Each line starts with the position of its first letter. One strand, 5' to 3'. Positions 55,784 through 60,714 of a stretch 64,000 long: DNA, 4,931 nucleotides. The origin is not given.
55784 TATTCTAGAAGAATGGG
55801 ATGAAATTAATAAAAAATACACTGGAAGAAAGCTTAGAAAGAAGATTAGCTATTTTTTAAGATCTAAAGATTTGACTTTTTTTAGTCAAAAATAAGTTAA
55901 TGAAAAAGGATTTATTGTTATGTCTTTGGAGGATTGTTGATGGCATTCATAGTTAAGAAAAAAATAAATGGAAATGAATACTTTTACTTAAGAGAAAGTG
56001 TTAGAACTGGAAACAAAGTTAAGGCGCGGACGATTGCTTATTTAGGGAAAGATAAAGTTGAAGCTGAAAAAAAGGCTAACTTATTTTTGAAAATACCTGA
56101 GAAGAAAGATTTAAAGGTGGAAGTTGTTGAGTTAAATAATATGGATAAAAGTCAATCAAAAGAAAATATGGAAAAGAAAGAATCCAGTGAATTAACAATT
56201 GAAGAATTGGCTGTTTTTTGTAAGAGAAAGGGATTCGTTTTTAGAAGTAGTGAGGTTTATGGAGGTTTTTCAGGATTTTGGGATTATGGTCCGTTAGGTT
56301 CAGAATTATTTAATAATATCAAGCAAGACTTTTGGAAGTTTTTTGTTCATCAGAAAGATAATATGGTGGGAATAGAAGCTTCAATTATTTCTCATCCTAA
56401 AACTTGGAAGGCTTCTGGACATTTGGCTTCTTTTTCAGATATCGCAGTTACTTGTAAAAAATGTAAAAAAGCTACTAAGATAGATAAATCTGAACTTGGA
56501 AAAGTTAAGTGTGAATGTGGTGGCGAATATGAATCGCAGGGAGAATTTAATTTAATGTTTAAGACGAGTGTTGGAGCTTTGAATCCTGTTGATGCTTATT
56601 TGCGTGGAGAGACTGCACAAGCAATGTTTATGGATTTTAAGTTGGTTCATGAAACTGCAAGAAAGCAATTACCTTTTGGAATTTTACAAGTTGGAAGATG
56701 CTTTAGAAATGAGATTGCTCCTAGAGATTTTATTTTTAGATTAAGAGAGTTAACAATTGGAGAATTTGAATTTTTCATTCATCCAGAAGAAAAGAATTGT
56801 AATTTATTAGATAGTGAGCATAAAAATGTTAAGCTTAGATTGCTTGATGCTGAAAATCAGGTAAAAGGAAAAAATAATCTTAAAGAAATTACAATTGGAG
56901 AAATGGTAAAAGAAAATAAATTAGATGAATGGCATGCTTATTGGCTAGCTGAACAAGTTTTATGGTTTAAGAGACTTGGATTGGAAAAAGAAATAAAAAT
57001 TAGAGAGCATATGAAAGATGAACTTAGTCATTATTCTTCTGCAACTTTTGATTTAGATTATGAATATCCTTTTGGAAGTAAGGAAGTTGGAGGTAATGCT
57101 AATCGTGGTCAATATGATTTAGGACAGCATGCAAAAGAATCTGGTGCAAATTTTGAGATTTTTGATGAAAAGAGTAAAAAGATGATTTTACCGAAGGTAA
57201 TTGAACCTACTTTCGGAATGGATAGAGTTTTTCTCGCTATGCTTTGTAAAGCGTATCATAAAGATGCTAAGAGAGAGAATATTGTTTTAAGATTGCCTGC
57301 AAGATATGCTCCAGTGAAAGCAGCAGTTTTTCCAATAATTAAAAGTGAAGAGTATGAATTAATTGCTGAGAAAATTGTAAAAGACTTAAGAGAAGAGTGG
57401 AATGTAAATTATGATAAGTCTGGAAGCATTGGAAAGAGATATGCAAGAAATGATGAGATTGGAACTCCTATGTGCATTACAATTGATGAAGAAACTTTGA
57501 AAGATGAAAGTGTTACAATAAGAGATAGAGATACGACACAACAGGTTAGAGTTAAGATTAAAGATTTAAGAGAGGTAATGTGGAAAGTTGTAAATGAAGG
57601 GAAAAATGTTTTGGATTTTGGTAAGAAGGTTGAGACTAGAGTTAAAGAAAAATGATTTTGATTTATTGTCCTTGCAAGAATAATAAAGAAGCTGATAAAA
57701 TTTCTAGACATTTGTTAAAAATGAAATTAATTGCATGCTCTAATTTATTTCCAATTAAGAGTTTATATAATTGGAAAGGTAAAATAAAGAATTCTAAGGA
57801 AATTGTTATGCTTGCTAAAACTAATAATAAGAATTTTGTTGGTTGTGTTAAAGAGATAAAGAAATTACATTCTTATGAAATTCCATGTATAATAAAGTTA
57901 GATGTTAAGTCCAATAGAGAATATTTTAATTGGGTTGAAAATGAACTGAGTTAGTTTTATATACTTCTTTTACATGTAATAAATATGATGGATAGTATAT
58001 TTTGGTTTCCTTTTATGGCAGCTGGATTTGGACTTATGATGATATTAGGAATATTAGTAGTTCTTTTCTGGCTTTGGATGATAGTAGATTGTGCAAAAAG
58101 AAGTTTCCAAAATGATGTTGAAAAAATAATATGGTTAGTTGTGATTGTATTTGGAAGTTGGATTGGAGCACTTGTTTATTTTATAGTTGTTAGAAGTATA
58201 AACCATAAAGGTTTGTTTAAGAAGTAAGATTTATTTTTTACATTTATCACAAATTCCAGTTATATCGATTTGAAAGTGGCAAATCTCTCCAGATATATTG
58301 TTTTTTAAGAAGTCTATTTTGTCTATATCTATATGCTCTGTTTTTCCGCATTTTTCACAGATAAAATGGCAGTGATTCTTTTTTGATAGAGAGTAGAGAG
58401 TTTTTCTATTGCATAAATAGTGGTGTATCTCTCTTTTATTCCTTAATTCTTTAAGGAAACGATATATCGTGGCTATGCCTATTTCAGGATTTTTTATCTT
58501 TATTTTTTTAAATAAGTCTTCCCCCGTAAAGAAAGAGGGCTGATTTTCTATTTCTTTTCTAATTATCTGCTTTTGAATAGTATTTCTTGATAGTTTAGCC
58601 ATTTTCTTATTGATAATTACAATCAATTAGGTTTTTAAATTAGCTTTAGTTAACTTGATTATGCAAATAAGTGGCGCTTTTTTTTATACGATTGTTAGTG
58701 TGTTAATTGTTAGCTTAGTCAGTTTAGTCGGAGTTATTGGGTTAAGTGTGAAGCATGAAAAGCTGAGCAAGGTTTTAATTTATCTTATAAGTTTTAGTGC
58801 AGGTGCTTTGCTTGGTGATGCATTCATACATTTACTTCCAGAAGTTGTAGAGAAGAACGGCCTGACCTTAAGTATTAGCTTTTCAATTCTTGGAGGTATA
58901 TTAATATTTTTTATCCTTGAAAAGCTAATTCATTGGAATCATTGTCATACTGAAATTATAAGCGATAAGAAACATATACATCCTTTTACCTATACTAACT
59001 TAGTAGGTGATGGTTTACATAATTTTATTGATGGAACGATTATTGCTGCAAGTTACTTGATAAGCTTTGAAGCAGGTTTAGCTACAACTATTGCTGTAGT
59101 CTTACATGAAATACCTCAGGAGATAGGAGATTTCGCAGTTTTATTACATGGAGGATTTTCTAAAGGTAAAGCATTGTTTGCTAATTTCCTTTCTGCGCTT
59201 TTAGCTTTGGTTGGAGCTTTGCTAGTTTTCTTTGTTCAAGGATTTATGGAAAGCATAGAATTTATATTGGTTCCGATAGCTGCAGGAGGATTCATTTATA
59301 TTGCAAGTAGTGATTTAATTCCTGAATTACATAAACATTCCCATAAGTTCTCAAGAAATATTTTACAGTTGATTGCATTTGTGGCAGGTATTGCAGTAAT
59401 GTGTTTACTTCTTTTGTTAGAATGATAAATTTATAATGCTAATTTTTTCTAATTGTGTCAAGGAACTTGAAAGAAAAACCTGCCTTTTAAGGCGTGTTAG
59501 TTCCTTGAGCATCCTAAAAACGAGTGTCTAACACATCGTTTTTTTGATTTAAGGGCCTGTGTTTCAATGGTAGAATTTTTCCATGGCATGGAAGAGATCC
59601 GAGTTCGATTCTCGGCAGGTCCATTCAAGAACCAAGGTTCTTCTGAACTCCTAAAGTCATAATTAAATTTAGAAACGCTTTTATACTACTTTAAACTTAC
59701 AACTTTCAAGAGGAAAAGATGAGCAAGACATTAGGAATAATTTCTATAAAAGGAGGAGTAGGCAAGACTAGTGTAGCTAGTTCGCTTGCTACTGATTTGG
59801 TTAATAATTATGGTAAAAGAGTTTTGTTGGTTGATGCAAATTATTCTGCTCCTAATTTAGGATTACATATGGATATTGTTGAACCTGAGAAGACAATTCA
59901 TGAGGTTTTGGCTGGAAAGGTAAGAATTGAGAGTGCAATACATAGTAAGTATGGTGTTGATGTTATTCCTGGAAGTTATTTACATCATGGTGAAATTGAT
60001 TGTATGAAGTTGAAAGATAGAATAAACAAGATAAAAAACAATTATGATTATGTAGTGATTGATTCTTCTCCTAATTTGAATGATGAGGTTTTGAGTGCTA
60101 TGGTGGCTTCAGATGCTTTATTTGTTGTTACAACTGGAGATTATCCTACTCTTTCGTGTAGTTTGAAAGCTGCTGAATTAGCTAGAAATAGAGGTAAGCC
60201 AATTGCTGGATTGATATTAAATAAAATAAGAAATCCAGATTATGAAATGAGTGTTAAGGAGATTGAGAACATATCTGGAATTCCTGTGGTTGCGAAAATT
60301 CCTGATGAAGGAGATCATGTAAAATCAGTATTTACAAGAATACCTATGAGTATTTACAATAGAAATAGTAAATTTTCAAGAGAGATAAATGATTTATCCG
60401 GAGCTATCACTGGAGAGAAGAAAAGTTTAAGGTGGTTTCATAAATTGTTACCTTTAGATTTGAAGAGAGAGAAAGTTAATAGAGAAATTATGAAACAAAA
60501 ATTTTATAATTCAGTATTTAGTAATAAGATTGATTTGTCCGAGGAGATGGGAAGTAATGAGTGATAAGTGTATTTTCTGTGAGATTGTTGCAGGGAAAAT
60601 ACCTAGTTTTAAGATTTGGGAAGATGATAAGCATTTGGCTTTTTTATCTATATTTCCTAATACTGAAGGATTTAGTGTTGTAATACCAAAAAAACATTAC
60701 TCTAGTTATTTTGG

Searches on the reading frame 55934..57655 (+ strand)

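Call 45: search_protein_families(library=pfam, proteins=[window:55934-57655:+], max_evalue=0.01)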
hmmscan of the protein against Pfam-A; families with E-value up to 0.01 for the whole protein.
window:55934-57655:+ (573 aa): 2 families
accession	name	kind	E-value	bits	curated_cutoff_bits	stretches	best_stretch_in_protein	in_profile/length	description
PF03129.25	HGTP_anticodon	-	7e-20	71.4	21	1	463-548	2-90/94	Anticodon binding domain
PF00587.30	tRNA-synt_2b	-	1.8e-05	25.3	29.3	1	242-286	31-75/179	tRNA synthetase class II core domain (G, H, P, S and T)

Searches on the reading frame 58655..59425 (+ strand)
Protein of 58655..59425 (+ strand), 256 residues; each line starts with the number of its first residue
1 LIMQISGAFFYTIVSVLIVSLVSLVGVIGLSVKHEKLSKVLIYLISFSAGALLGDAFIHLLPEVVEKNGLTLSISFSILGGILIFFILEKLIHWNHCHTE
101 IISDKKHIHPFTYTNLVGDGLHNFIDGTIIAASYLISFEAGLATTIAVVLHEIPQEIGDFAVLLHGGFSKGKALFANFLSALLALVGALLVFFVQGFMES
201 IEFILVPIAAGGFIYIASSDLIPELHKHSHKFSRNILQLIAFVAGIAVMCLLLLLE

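Call 68: search_protein_families(library=pfam, proteins=[window:58655-59425:+], max_evalue=0.01)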
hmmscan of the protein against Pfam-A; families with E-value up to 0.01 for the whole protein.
window:58655-59425:+ (256 aa): 1 family
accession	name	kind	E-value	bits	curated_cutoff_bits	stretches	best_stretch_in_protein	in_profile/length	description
PF02535.28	Zip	-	1e-45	156.8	35.1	2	103-252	169-322/323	ZIP Zinc transporter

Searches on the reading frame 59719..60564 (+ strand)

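Call 68: search_protein_families(library=pfam, proteins=[window:59719-60564:+], max_evalue=0.01)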
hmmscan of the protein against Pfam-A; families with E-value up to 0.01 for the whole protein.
window:59719-60564:+ (281 aa): 8 families
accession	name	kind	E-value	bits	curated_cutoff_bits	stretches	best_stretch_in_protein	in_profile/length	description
PF13614.12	AAA_31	-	2.1e-22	80.3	27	1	3-141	2-150/177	AAA domain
PF01656.29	CbiA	-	2.6e-15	56.9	25.4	1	7-199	3-114/125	CobQ/CobB/MinD/ParA nucleotide binding domain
PF10609.15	ParA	-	2.5e-13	50.5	27.1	1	3-168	4-173/246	NUBPL iron-transfer P-loop NTPase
PF13500.12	AAA_26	-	2.3e-12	47.6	27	1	125-198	123-192/198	AAA domain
PF06564.18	CBP_BcsQ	-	4.7e-09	36.5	21.3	1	4-142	3-149/234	Cellulose biosynthesis protein BcsQ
PF02374.21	ArsA_ATPase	-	5.5e-06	26.2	24.3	1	8-40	6-37/305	Anion-transporting ATPase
PF00142.24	Fer4_NifH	-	0.00015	21.8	25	1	11-237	8-251/271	4Fe-4S iron sulfur cluster binding proteins, NifH/frxC family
PF09140.17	MipZ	-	0.0049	16.7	20.7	0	11-138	9-127/262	ATPase MipZ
